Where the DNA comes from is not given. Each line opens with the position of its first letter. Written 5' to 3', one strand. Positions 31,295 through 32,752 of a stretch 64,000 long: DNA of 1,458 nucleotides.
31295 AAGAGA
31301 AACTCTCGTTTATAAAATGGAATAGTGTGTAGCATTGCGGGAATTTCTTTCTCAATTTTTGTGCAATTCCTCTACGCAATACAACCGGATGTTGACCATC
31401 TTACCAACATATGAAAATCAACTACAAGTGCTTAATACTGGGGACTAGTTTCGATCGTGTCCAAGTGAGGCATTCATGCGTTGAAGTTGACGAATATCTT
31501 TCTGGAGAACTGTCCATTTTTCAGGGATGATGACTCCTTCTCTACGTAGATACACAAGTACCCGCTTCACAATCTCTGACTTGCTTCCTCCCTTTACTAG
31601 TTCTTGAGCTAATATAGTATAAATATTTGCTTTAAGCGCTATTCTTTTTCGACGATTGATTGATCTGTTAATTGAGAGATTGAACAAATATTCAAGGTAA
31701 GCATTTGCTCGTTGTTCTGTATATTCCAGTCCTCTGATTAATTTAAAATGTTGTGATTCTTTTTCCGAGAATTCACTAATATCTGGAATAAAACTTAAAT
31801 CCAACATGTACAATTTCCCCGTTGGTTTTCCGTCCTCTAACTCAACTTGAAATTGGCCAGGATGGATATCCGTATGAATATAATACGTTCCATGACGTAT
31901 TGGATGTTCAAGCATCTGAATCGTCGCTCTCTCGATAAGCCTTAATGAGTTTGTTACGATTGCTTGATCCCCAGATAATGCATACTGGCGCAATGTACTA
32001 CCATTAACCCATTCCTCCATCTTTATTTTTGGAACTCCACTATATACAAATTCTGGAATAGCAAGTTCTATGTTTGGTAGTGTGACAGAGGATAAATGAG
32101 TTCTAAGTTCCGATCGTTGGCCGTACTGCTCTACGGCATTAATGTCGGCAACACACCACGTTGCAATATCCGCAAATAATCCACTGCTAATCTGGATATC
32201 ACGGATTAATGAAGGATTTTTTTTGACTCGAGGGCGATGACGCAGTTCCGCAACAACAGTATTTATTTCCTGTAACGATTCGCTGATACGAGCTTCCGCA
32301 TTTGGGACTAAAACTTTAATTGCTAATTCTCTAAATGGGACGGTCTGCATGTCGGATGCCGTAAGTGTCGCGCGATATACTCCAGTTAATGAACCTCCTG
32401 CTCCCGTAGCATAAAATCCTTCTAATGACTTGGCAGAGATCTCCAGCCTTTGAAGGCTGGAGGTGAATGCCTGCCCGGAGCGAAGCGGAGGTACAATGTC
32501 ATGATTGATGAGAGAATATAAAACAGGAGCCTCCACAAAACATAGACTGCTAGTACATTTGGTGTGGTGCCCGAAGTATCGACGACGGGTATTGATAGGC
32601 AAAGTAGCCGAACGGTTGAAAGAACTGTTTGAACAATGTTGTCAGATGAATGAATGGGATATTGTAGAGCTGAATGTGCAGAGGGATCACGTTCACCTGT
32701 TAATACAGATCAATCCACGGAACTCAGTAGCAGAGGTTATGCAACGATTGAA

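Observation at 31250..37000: Low-GC island: a 1,346-aa HExxH giant protein and a kinase-like gene split by an IS200 insertion; possible ancestral operon or fusion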

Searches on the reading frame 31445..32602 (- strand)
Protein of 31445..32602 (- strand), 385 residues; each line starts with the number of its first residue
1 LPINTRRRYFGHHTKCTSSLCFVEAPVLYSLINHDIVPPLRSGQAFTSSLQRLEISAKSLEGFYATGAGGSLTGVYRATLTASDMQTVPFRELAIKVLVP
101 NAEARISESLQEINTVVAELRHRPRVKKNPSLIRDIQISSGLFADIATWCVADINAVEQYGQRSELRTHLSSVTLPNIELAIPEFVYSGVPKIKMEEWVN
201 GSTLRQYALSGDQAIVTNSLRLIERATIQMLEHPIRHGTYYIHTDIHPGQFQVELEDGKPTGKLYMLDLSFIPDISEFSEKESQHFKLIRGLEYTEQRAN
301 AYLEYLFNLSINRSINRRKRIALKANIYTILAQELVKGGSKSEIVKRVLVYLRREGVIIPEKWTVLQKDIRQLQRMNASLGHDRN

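Call 3: search_protein_families(library=pfam, proteins=[window:31445-32602:-], max_evalue=0.01)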
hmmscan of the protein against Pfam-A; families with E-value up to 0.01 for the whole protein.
window:31445-32602:- (385 aa): 1 family
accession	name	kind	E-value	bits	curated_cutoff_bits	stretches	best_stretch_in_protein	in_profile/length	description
PF03109.22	ABC1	-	1.3e-07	31.5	22.9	1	68-277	39-219/244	ABC1 atypical kinase-like domain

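Call 10: find_homologous_proteins(query=window:31445-32446:-, max_evalue=0.001)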
Query window:31445-32446:- (333 aa): 1 proteins with E <= 0.001 among 2571 candidates.
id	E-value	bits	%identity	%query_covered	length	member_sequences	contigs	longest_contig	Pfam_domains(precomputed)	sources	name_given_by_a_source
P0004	1.8e-214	729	100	100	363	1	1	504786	PF03109.23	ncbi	-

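Call 11: search_protein_families(library=ncbifam, proteins=[window:31445-32602:-], max_evalue=0.1)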
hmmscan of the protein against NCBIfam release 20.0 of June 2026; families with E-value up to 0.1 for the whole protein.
window:31445-32602:- (385 aa): 2 families
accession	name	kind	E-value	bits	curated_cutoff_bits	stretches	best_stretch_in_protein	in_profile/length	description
TIGR01982.1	UbiB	equivalog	3.4e-05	22.6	487.55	1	68-277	125-308/436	2-polyprenylphenol 6-hydroxylase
NF003404.0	PRK04750.1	equivalog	0.0011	17.7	667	1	68-278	128-317/529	ubiquinone biosynthesis regulatory protein kinase UbiB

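Call 17: find_encoding_contigs(protein=P0004, flank=10000, max_places=4)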
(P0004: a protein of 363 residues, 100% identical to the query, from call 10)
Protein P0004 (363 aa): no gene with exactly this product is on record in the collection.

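Call 23: search_protein_families(library=pfam, proteins=[window:31448-32425:-], max_evalue=1)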
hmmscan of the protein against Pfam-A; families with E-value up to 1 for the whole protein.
seq(326 aa): 2 families
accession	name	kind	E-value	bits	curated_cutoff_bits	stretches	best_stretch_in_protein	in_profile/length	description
PF03109.22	ABC1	-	9.5e-08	31.9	22.9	1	9-218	39-219/244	ABC1 atypical kinase-like domain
PF21933.2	MCM5_C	-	0.027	14.8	27.2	1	252-299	2-48/59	MCM5, C-terminal domain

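Call 34: search_protein_representatives(protein=window:31448-32425:-)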
Query: 326 residues. Proteins with E-value up to 0.001 (for the whole library): 53; up to 1e-10: 10; up to 1e-30: 4. The best 53 are listed.
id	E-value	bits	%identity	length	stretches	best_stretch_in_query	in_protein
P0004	4.7e-211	715.7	100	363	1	1-326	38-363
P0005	5.8e-38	147.3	34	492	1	2-318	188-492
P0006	1.3e-36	142.9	35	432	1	6-314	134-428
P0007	1.0e-34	136.7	36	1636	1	1-314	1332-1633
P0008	1.3e-16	77.2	27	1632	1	7-323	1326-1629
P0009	1.8e-12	63.6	27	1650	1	13-318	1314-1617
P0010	1.9e-12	63.6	27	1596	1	9-322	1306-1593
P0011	2.5e-12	63.2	30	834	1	9-318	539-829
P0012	3.0e-11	59.6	26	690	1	2-319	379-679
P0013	3.9e-11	59.3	28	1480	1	33-319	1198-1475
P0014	7.0e-10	55.2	28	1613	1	9-322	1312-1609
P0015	1.7e-09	53.8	27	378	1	10-323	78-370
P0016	2.0e-09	53.6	26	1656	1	4-309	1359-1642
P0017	2.7e-08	49.9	29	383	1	9-280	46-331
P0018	5.7e-08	48.9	27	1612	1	5-323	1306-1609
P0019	6.9e-08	48.6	25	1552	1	9-260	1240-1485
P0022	8.3e-07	45.0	30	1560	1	10-322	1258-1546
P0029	3.3e-06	43.1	25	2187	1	10-324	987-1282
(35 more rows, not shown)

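Call 39: list_cluster_members(proteins=[P0007, P0008, P0009, P0010, P0016, P0018, P0022, P0019, P0029, P0005])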
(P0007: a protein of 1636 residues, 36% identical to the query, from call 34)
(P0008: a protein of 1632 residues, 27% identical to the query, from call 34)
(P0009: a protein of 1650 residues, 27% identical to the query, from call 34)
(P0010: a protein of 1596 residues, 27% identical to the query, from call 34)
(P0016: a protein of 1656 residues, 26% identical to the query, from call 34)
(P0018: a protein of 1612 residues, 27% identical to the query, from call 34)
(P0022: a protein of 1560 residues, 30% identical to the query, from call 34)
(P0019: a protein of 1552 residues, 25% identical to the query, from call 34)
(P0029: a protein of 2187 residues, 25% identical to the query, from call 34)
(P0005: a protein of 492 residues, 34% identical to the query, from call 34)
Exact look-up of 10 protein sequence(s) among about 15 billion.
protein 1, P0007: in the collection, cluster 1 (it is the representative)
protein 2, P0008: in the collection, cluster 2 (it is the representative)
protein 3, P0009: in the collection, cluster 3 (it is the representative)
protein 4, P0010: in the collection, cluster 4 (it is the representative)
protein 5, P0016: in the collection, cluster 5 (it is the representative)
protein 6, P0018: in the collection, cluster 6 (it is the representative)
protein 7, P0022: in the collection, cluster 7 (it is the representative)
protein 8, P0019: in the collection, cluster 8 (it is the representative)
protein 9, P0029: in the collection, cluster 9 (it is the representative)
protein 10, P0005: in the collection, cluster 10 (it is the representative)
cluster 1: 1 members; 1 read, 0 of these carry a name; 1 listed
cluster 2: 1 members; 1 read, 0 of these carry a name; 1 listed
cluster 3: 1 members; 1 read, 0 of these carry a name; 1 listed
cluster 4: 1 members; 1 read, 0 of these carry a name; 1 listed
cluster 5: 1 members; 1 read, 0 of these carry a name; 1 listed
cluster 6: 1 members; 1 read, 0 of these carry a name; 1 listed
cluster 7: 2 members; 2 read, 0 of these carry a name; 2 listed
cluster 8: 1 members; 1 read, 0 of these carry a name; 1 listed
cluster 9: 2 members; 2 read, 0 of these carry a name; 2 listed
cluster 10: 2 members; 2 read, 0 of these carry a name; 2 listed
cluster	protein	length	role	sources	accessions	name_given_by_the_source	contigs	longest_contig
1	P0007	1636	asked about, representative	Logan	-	-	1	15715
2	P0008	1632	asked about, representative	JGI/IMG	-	-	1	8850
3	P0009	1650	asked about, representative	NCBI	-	-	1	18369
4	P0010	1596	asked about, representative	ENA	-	-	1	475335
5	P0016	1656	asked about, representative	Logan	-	-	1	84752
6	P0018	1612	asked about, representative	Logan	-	-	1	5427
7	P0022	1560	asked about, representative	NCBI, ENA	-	-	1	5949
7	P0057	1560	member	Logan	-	-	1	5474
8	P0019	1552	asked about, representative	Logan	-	-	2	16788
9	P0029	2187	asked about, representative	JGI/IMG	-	-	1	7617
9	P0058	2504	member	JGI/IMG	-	-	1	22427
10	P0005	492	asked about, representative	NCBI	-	-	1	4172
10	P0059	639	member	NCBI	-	-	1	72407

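Call 45: find_encoding_contigs(protein=P0010, flank=8000, max_places=2)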
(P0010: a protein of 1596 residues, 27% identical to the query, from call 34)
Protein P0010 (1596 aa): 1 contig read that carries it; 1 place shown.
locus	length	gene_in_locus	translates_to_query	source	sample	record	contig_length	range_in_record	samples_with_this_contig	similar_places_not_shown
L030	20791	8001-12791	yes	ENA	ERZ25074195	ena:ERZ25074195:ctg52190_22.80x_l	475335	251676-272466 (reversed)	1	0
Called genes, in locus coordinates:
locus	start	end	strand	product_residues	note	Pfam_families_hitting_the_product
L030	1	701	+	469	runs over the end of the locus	PF01547:SBP_bac_1, PF13416:SBP_bac_8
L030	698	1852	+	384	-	-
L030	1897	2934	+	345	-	PF18895:T4SS_pilin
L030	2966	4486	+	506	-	-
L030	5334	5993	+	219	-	PF01813:ATP-synt_D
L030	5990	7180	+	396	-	PF02412:TSP_3 (weak)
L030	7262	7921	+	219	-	PF00574:CLP_protease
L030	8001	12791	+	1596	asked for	PF01435:Peptidase_M48, PF03109:ABC1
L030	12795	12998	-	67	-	-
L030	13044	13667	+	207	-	PF21176:RecR_HhH, PF01751:Toprim (weak), PF13662:Toprim_4, PF21175:RecR_C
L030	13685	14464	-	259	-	PF03372:Exo_endo_phos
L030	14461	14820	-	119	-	PF00254:FKBP_C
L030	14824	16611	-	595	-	PF02874:ATP-synt_ab_N, PF16886:ATP-synt_ab_Xtn, PF00006:ATP-synt_ab, PF22919:ATP-synt_VA_C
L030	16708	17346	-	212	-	-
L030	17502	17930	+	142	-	-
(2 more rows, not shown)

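Call 46: find_encoding_contigs(protein=P0007, flank=8000, max_places=2)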
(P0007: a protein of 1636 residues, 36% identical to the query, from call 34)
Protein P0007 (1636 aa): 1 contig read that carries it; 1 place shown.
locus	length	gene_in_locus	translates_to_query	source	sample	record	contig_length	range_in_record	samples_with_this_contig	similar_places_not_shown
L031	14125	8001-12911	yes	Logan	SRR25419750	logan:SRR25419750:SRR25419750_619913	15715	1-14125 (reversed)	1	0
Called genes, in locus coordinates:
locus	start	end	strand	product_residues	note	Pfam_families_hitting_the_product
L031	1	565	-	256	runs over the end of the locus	-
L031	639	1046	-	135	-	-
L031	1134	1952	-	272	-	PF00456:Transketolase_N, PF13292:DXP_synthase_N (faint), PF00676:E1_dh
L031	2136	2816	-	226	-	-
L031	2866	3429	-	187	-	PF13521:AAA_28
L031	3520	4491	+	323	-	PF02779:Transket_pyr, PF02780:Transketolase_C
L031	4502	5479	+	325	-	PF00056:Ldh_1_N, PF02866:Ldh_1_C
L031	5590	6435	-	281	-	PF01149:Fapy_DNA_glyco, PF06831:H2TH, PF06827:zf-FPG_IleRS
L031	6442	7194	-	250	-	-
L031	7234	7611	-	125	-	-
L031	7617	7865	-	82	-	-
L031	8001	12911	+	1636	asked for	PF01435:Peptidase_M48 (faint), PF03109:ABC1 (weak)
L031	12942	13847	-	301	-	PF03547:Mem_trans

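Call 47: find_encoding_contigs(protein=P0059, flank=8000, max_places=2)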
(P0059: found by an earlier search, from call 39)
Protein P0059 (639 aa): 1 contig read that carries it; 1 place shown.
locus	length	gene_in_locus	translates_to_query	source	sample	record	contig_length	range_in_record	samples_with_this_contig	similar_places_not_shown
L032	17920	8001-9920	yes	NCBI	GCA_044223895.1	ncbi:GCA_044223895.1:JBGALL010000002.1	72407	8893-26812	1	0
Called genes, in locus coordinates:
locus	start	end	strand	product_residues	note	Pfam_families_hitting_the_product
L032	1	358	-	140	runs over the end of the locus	-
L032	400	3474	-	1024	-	PF00176:SNF2-rel_dom, PF00270:DEAD (faint), PF04851:ResIII, PF09848:SLFN-g3_helicase (weak), PF00271:Helicase_C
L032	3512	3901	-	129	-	PF08818:DUF1801 (weak)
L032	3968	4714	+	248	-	PF01553:Acyltransferase (weak)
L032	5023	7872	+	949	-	PF01435:Peptidase_M48 (faint)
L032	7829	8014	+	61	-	-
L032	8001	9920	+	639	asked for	-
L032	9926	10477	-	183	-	PF08922:DUF1905, PF13376:OmdA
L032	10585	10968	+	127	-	-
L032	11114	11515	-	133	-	PF00903:Glyoxalase, PF22677:Ble-like_N (weak)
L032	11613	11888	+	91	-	-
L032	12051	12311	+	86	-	-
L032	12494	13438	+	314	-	PF07705:CARDB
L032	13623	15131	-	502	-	PF26410:GH5_mannosidase, PF00150:Cellulase (weak)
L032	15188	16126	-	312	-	-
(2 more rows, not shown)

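Call 48: find_encoding_contigs(protein=P0016, flank=8000, max_places=2)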
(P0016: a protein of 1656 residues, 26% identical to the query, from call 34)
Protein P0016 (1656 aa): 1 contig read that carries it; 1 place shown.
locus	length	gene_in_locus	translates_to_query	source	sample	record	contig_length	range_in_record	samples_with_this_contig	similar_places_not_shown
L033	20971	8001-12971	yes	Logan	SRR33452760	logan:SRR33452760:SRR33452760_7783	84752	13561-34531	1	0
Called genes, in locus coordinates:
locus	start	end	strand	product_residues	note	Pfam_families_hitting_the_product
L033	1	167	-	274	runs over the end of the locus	PF00005:ABC_tran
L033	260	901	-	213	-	-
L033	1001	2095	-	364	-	PF03462:PCRF, PF00472:RF-1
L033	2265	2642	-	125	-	-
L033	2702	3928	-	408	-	PF12704:MacB_PCD, PF02687:FtsX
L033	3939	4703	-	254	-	PF02463:SMC_N (weak), PF00005:ABC_tran, PF13304:AAA_21 (faint)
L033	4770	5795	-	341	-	PF25990:Beta-barrel_YknX (weak), PF25967:RND-MFP_C (weak), PF25989:YknX_C (weak)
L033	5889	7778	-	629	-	-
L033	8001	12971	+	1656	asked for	-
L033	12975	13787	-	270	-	-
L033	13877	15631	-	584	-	PF13196:DUF4012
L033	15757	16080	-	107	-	-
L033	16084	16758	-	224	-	PF00160:Pro_isomerase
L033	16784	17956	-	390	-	PF01820:Dala_Dala_lig_N, PF02786:CPSase_L_D2 (faint), PF02222:ATP-grasp (faint), PF07478:Dala_Dala_lig_C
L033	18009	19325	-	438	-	PF08245:Mur_ligase_M, PF02875:Mur_ligase_C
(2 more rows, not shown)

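Call 49: find_encoding_contigs(protein=P0009, flank=8000, max_places=2)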
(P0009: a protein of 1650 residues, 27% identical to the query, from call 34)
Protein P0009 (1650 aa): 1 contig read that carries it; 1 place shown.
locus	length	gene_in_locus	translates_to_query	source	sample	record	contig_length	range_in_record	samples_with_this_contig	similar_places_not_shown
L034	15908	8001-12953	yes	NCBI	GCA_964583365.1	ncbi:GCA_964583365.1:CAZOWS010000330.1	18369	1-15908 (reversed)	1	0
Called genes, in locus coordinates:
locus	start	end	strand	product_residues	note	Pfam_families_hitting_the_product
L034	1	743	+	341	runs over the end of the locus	PF00365:PFK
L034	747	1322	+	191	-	PF13580:SIS_2, PF01380:SIS (weak)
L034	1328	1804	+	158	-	PF01467:CTP_transf_like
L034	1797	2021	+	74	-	-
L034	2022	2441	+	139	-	PF17792:ThiD2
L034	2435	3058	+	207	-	PF02581:TMP-TENI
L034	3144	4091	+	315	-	PF00294:PfkB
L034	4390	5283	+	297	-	-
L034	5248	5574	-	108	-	PF02452:PemK_toxin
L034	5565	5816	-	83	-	-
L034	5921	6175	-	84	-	PF05016:ParE_toxin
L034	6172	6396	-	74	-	-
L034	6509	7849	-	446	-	PF13173:AAA_14, PF13635:DUF4143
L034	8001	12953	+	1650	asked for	PF01435:Peptidase_M48, PF03109:ABC1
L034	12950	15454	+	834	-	PF01636:APH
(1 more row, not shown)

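Call 77: search_protein_families(library=padloc, proteins=[P0007, P0010, P0009], max_evalue=0.01)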
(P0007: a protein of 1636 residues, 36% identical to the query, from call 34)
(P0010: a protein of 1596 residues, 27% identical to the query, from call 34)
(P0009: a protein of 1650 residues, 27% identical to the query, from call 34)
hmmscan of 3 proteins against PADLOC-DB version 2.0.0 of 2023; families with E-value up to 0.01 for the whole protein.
P0007 (1636 aa): 0 families

P0010 (1596 aa): 1 family
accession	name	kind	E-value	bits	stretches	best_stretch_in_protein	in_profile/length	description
PDLC04042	PD-T4-6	-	0.0022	15.7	0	1415-1491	82-154/292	-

P0009 (1650 aa): 0 families
